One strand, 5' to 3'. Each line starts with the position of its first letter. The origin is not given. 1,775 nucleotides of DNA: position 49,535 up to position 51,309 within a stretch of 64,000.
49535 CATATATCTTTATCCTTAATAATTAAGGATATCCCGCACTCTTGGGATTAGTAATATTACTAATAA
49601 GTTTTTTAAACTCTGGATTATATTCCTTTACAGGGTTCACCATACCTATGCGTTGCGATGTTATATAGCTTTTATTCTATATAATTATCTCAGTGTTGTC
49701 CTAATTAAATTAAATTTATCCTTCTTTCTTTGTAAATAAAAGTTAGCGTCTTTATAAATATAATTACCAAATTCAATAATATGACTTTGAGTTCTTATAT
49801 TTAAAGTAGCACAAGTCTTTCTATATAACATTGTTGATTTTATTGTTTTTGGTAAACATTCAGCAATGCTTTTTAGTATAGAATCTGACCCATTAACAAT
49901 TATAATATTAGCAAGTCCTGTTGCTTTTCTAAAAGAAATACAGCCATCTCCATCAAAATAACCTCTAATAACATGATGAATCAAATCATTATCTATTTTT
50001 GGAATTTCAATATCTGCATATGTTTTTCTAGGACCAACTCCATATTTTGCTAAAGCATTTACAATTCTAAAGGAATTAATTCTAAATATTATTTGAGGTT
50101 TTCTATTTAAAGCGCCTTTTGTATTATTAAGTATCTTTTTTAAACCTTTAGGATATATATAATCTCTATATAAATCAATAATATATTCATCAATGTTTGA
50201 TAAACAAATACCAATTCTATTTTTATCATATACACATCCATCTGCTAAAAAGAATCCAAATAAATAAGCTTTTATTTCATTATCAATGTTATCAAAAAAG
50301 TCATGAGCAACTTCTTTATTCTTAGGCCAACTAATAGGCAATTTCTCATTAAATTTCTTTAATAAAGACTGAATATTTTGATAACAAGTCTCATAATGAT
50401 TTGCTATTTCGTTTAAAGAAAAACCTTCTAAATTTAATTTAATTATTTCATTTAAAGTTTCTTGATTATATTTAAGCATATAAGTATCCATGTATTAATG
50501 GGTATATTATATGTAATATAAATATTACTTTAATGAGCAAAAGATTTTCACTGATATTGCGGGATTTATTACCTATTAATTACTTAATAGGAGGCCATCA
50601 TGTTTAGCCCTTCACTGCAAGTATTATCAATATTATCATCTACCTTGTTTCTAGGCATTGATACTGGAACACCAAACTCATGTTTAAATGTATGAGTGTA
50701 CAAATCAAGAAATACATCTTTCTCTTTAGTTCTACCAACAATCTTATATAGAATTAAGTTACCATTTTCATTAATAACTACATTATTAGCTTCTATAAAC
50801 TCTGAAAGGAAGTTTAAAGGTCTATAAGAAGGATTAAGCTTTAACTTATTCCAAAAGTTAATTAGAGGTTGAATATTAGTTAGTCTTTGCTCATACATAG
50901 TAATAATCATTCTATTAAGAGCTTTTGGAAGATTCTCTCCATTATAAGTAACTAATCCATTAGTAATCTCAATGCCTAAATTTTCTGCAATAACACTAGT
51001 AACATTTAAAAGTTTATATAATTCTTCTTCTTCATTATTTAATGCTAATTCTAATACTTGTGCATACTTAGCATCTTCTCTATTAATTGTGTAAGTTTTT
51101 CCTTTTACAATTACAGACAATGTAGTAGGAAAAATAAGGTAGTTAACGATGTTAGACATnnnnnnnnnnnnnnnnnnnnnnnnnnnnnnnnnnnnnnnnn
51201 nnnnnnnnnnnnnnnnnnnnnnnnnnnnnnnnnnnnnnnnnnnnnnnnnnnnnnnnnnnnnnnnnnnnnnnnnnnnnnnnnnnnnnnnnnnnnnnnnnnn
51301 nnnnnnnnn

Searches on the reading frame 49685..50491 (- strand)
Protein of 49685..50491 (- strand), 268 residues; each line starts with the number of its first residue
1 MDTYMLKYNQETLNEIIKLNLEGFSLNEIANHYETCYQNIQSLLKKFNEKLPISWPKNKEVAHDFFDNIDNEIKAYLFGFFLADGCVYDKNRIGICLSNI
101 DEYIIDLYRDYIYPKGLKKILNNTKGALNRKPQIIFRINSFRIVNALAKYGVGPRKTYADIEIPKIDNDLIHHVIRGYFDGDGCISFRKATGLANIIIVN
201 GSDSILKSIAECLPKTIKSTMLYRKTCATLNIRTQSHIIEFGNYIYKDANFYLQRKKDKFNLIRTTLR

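Call 40: search_protein_families(library=pfam, proteins=[window:49685-50491:-], max_evalue=0.05)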
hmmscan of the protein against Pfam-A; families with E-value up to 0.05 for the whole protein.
window:49685-50491:- (268 aa): 3 families
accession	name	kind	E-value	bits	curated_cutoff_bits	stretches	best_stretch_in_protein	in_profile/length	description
PF14528.11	LAGLIDADG_3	-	1.3e-10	41.9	22.5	2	174-242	6-78/82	LAGLIDADG-like domain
PF13518.12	HTH_28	-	0.005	17.3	25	1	15-49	4-38/52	Helix-turn-helix domain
PF00874.25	PRD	-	0.041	14.6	23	0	19-58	39-78/90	PRD domain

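Call 41: search_protein_families(library=phrogs, proteins=[window:49685-50491:-], max_evalue=0.01)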
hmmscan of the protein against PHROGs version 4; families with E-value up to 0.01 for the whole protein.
window:49685-50491:- (268 aa): 3 families
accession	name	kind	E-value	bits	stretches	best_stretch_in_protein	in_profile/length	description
phrog_4645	-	DNA, RNA and nucleotide metabolism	1.1e-44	153.8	1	10-261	43-301/308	endonuclease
phrog_4538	-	unknown function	7.5e-05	22.8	1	4-63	349-404/447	-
phrog_11376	-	unknown function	0.0057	17.9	0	7-51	42-86/134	-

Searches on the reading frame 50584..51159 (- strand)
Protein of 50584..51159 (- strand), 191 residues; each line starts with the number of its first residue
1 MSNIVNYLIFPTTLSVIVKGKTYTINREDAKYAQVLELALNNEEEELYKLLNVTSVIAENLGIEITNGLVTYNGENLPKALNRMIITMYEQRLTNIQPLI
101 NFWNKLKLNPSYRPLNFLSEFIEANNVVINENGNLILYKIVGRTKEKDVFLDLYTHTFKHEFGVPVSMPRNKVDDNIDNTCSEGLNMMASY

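Call 11: search_protein_families(library=pfam, proteins=[window:50584-51159:-], max_evalue=0.01)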
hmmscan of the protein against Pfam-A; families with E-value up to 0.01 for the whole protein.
window:50584-51159:- (191 aa): 0 families

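Call 12: search_protein_families(library=phrogs, proteins=[window:50584-51159:-], max_evalue=0.01)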
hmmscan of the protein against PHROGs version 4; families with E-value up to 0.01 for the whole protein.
window:50584-51159:- (191 aa): 6 families
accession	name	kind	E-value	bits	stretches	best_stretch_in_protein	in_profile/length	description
phrog_609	-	lysis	2e-31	109.8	1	7-189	819-997/1055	RIIB lysis inhibitor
phrog_3803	-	lysis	1.2e-17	65.3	1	7-187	281-462/530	RIIB lysis inhibitor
phrog_2886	-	lysis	9.1e-11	42.4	1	118-185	216-284/552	RIIB lysis inhibitor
phrog_36818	-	lysis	5.9e-10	40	1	100-189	11-97/163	RIIB lysis inhibitor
phrog_11221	-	lysis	2.7e-09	37.7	1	95-187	101-188/543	RIIB lysis inhibitor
phrog_32514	-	unknown function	0.0091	16.5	1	20-140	67-190/252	-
